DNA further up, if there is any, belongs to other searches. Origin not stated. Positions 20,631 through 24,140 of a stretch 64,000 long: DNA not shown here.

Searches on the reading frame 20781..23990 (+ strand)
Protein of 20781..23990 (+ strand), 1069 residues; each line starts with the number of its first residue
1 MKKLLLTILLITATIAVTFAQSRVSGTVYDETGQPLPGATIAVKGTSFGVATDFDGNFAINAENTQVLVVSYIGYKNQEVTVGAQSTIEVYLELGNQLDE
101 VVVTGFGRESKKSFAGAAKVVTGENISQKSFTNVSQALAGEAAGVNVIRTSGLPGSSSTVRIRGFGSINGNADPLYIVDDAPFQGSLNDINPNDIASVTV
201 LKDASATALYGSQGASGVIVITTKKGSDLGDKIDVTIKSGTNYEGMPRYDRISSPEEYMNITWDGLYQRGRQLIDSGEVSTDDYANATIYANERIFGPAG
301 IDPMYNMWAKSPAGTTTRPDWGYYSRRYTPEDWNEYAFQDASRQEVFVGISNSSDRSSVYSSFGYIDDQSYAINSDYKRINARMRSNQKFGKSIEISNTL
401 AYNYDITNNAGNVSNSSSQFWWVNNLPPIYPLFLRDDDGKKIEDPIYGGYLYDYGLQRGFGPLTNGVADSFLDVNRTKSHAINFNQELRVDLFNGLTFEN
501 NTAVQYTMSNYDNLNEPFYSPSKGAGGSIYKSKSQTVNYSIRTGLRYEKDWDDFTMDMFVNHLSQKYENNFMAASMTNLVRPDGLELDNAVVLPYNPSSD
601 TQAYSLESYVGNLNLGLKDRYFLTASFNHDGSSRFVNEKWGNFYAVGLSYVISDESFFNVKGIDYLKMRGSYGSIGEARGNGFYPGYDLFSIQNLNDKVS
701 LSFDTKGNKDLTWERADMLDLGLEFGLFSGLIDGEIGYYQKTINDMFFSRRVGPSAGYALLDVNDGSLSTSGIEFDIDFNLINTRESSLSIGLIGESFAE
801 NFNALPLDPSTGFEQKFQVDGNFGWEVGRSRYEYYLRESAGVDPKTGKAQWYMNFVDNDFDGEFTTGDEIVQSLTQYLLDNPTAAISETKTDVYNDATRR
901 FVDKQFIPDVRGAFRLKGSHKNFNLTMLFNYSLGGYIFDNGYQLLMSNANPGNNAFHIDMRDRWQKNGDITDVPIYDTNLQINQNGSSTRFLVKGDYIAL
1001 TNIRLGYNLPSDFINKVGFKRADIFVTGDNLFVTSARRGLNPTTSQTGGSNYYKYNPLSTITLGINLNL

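Call 60: search_protein_families(library=ncbifam, proteins=[window:20781-23990:+], max_evalue=0.00001)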
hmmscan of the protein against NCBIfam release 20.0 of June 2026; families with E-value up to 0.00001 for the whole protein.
window:20781-23990:+ (1069 aa): 2 families
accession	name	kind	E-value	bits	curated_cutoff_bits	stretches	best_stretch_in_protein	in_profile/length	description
TIGR04056.1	OMP_RagA_SusC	subfamily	3.8e-190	634.6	368.25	1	23-1069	2-981/981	SusC/RagA family TonB-linked outer membrane protein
TIGR04057.1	SusC_RagA_signa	signature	4.7e-16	58.3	46.2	1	194-224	1-31/31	SusC/RagA subfamily TonB-dependent outer membrane receptor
